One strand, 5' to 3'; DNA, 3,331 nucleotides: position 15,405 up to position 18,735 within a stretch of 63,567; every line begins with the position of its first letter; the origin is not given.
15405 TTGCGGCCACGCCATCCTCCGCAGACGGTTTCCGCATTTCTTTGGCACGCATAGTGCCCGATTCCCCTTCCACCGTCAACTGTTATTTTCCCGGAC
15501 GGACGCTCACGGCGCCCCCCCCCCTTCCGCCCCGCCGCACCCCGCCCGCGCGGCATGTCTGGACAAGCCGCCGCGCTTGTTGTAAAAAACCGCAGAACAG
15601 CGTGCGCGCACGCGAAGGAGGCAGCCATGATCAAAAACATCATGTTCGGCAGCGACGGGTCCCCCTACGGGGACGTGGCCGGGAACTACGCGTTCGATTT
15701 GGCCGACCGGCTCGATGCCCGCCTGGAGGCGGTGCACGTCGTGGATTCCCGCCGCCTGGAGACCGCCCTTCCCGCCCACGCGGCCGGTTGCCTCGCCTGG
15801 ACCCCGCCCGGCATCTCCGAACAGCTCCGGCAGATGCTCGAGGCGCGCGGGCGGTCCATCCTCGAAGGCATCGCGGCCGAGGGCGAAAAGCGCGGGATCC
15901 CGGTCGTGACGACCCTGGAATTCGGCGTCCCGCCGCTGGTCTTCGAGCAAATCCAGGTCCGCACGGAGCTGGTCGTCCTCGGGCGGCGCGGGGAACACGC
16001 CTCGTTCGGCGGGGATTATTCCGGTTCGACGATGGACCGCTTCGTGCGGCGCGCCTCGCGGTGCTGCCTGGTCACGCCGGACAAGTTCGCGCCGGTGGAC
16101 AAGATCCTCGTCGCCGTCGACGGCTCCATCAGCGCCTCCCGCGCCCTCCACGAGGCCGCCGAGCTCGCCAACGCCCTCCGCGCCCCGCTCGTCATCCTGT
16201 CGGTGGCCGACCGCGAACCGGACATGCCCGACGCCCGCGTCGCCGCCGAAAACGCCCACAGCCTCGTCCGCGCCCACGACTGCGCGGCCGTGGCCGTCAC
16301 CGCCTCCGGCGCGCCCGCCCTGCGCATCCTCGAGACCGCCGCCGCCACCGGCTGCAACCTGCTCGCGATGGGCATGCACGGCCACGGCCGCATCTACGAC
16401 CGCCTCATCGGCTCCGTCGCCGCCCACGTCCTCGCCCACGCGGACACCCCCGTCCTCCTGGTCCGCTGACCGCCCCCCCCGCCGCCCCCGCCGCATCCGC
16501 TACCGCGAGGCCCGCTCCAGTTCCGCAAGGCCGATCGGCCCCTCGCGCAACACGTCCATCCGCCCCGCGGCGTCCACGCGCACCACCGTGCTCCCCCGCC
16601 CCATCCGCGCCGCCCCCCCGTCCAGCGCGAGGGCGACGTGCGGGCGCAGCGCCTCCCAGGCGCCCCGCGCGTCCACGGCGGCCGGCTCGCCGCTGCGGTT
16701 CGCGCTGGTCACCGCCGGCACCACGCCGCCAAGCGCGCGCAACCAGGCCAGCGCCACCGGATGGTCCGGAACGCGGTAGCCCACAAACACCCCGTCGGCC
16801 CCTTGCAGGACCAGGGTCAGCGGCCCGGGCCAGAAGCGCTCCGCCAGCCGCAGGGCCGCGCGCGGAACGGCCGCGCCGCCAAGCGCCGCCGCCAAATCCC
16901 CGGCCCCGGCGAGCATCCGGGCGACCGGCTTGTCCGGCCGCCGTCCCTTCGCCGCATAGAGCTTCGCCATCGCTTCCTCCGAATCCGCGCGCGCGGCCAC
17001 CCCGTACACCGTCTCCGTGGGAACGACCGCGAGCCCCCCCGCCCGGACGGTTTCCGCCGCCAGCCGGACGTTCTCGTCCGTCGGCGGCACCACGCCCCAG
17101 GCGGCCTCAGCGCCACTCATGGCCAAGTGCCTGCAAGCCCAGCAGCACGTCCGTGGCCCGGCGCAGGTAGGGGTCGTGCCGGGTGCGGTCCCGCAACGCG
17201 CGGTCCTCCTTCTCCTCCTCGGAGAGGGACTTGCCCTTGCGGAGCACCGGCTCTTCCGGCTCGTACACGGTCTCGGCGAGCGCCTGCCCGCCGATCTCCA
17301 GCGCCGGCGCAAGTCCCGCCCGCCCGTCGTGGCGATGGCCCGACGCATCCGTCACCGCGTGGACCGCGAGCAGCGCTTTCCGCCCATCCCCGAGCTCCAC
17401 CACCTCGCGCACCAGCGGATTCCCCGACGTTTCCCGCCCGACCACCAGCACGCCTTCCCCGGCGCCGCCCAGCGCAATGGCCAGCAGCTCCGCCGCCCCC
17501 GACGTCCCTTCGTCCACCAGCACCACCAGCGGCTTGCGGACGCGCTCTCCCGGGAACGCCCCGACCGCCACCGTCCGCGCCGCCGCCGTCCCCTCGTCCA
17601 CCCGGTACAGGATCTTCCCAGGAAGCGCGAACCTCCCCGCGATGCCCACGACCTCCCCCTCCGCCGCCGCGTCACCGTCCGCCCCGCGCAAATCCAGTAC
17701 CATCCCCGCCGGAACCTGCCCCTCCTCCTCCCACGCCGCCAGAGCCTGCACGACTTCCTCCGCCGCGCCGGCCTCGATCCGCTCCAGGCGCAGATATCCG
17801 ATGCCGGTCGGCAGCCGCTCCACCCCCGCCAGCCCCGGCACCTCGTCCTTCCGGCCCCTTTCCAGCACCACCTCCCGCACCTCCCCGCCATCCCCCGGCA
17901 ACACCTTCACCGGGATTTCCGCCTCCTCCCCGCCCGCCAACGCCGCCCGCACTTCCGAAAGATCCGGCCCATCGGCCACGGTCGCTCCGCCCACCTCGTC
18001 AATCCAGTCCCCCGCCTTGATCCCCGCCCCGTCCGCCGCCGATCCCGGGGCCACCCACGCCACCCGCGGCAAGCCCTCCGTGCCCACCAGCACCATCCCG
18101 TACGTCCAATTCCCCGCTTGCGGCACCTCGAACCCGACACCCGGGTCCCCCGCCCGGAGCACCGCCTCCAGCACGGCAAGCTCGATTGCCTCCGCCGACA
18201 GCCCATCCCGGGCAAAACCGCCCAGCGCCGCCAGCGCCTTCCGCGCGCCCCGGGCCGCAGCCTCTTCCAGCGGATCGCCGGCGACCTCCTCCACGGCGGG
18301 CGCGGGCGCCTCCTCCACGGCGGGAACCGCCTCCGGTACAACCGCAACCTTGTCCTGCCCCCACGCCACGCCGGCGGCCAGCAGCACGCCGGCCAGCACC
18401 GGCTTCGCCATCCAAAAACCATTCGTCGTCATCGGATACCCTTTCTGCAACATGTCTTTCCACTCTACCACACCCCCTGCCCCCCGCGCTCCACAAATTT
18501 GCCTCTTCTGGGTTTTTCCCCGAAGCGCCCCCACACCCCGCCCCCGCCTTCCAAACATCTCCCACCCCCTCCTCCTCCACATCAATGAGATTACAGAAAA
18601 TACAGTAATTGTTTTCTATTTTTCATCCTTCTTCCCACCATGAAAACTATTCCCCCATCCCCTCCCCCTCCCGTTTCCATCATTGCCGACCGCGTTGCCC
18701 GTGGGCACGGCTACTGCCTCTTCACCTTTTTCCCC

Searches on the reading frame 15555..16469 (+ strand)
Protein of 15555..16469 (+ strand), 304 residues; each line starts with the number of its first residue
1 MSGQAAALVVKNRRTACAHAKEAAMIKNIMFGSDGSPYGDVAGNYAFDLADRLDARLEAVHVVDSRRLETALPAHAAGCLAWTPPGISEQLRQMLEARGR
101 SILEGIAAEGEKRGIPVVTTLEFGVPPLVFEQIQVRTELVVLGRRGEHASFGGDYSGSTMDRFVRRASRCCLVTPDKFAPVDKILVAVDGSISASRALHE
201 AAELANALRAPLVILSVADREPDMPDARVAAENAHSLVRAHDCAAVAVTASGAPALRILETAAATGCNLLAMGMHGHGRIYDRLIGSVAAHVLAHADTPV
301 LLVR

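Call 51: search_protein_families(library=pfam, proteins=[window:15555-16469:+], max_evalue=0.001)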
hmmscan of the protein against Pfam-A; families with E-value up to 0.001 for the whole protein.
window:15555-16469:+ (304 aa): 1 family
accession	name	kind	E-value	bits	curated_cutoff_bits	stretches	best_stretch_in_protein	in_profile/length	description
PF00582.32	Usp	-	2.3e-38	132.4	24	2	182-304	3-141/141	Universal stress protein family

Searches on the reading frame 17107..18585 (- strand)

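Call 51: search_protein_families(library=pfam, proteins=[window:17107-18585:-], max_evalue=0.001)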
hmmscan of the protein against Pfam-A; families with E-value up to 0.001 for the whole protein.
window:17107-18585:- (492 aa): 3 families
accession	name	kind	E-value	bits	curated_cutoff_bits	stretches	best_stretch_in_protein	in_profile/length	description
PF03572.23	Peptidase_S41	-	8.6e-18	64.9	24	1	262-428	2-162/165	Peptidase family S41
PF17820.7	PDZ_6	-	1.3e-08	34.9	27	1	175-228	2-52/54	PDZ domain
PF13180.12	PDZ_2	-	0.00013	22.6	27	1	164-226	5-67/80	PDZ domain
